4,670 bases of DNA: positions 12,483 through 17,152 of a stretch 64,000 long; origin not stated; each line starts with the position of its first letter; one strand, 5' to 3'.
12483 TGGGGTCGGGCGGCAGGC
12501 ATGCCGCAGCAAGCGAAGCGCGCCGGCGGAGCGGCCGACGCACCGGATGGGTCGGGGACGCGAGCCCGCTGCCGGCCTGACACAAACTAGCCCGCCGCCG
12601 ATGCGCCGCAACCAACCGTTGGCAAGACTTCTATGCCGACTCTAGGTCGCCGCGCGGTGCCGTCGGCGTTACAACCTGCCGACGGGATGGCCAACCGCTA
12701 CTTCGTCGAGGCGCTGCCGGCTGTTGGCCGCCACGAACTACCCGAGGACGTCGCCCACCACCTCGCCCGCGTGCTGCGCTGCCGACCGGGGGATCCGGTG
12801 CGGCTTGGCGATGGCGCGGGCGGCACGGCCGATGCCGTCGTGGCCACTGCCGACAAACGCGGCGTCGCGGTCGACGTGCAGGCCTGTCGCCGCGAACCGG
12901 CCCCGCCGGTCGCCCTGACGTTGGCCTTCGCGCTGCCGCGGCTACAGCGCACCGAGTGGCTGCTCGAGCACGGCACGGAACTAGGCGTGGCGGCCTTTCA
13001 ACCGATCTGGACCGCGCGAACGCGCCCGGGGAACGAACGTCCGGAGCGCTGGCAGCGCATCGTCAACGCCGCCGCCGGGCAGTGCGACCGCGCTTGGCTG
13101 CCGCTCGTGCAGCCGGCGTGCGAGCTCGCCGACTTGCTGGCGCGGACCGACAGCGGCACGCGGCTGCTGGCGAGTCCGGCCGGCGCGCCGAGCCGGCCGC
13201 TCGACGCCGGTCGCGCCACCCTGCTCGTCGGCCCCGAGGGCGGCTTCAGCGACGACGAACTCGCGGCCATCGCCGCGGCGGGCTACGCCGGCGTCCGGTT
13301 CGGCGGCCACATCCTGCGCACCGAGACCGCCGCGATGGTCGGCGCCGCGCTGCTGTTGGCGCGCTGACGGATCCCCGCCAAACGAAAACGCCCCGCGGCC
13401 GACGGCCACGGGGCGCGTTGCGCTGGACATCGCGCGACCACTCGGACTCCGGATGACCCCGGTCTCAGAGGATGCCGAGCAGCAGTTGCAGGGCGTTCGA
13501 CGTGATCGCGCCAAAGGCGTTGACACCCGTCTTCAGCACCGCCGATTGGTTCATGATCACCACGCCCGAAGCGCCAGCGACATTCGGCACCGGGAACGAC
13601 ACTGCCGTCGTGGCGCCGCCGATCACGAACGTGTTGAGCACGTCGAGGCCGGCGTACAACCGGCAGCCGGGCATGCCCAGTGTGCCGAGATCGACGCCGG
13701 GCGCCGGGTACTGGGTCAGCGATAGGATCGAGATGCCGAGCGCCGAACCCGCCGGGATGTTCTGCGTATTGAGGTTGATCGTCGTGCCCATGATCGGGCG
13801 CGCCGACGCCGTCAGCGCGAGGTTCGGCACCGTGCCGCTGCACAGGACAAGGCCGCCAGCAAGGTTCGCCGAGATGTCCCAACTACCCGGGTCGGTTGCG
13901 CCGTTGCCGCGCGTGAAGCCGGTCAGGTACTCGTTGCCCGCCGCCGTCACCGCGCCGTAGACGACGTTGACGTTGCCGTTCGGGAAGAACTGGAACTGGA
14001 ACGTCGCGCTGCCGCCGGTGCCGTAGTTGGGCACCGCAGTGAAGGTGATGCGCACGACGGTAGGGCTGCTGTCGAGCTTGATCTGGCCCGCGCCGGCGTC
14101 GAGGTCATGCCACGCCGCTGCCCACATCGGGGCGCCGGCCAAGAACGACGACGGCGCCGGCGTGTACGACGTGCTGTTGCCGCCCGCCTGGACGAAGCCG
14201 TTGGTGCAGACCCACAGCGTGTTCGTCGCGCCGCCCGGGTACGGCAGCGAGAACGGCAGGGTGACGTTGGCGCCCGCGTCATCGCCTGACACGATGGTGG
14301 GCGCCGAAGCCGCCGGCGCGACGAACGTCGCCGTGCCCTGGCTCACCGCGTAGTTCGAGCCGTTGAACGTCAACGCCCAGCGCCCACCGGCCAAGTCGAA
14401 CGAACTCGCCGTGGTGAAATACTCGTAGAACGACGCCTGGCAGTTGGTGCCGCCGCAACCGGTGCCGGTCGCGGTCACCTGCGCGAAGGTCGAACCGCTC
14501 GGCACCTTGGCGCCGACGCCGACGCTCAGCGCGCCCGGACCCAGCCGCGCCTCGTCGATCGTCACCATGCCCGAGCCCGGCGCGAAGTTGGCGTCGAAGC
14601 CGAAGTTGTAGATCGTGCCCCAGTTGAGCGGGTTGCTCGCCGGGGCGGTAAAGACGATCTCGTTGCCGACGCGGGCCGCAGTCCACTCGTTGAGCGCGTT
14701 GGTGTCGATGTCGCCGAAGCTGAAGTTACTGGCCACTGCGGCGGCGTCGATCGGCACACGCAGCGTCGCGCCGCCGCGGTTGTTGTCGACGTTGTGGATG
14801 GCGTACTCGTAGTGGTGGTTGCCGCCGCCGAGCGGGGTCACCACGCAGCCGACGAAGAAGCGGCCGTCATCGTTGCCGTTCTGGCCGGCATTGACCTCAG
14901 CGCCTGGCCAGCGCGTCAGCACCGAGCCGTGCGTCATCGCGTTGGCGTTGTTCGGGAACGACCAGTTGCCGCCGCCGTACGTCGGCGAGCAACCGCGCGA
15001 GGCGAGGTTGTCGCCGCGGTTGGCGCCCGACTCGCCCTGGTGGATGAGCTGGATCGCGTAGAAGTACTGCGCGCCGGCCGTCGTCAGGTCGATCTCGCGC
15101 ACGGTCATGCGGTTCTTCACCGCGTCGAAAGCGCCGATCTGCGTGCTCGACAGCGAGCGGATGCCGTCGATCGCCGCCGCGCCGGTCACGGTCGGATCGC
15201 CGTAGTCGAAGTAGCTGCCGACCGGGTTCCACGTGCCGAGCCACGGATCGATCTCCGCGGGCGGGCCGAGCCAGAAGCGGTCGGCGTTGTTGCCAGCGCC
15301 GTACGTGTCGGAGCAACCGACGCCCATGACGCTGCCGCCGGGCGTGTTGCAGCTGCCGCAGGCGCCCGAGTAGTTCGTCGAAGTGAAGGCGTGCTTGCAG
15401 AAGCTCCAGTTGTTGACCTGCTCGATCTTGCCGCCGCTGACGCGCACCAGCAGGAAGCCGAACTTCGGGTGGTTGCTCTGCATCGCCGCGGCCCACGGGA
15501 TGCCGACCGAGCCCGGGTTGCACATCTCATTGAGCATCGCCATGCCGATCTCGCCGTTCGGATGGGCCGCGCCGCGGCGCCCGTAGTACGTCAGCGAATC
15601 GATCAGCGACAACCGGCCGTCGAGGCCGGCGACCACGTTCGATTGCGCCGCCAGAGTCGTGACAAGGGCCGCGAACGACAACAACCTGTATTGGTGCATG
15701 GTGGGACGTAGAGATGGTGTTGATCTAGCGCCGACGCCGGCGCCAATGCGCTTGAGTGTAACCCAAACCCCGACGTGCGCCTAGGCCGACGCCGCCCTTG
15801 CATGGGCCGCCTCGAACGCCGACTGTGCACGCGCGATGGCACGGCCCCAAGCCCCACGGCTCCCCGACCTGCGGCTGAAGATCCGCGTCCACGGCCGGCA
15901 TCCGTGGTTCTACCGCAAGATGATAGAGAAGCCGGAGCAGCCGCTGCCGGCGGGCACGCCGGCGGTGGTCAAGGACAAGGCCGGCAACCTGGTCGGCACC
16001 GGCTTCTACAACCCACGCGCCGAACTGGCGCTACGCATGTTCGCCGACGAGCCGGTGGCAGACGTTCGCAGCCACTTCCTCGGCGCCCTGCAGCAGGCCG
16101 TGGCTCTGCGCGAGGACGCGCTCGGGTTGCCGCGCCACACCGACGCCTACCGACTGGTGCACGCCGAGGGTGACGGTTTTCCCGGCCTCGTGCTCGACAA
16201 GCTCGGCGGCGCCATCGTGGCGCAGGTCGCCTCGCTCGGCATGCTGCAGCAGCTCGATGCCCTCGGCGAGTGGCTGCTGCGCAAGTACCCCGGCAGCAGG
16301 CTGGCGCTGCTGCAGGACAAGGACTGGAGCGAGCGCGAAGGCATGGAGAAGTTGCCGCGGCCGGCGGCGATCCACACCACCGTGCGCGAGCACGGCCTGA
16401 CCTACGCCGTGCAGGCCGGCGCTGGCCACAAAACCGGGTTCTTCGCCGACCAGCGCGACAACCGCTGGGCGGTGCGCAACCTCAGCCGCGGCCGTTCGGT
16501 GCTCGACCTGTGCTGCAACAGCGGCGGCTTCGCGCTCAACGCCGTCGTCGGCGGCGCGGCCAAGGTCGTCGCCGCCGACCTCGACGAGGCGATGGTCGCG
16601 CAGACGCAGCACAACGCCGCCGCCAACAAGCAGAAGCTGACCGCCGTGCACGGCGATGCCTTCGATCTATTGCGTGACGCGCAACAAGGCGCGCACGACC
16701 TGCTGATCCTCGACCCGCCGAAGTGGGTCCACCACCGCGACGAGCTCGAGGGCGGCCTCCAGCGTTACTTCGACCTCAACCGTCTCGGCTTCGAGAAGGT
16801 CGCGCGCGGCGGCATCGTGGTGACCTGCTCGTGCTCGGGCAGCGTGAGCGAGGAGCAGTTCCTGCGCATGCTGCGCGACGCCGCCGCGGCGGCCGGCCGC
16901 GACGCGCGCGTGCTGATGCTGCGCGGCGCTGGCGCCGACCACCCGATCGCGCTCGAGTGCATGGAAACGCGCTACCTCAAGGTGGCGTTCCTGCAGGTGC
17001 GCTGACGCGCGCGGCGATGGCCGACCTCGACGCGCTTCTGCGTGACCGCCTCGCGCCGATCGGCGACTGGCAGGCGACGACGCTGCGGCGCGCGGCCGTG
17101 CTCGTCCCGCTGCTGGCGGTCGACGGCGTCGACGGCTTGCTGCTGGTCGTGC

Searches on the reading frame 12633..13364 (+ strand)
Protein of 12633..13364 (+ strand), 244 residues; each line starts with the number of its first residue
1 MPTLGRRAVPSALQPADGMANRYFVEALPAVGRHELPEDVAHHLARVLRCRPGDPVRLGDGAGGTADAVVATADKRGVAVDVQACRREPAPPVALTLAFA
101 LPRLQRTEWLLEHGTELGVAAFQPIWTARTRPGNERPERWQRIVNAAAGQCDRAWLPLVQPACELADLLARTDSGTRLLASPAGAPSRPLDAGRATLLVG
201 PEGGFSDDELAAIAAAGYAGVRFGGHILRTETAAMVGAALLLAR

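Call 69: search_protein_families(library=pfam, proteins=[window:12633-13364:+], max_evalue=0.0001)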
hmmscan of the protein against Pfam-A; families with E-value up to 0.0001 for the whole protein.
window:12633-13364:+ (244 aa): 2 families
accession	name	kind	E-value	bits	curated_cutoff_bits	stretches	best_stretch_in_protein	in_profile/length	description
PF04452.19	Methyltrans_RNA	-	1.1e-37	129.7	23.9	1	92-240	4-163/165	RNA methyltransferase domain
PF20260.4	PUA_4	-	5.8e-12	46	23.9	1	36-82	1-47/48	RNA methyltransferase PUA domain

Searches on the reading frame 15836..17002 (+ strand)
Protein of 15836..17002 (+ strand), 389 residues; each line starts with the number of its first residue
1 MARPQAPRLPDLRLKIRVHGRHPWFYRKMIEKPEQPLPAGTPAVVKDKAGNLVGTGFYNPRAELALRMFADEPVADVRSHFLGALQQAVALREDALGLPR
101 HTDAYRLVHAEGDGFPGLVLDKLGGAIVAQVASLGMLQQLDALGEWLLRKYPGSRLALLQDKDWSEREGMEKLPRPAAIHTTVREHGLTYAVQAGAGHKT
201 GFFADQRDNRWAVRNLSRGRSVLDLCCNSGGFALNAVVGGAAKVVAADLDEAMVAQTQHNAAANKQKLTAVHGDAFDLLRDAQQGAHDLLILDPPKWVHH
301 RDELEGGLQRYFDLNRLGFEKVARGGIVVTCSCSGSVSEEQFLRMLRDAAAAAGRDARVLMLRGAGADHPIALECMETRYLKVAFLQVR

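Call 69: search_protein_families(library=pfam, proteins=[window:15836-17002:+], max_evalue=0.0001)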
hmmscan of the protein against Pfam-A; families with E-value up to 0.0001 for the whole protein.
window:15836-17002:+ (389 aa): 9 families
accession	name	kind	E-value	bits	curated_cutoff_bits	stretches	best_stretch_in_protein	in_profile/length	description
PF10672.15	Methyltrans_SAM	-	6.9e-18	65.3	27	1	164-347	69-253/286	S-adenosylmethionine-dependent methyltransferase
PF17785.7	PUA_3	-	6.6e-12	45.5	22.6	1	17-69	10-62/64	PUA-like domain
PF13649.12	Methyltransf_25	-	2.2e-08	35.1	27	1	222-292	1-70/97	Methyltransferase domain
PF03602.21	Cons_hypoth95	-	4.9e-08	33.3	24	1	217-295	40-122/182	Conserved hypothetical protein 95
PF06325.19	PrmA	-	2.6e-07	30.9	22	1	217-271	160-215/296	Ribosomal protein L11 methyltransferase (PrmA)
PF09445.16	Methyltransf_15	-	3.4e-06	27.2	22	1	221-295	3-80/165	RNA cap guanine-N2 methyltransferase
PF13847.12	Methyltransf_31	-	9.4e-06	25.8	27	1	218-349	3-125/145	Methyltransferase domain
PF01728.25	FtsJ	-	2.7e-05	24.6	24.1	1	215-345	18-151/181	FtsJ-like methyltransferase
PF05175.20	MTS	-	5.9e-05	23.2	23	1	218-296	31-108/170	Methyltransferase small domain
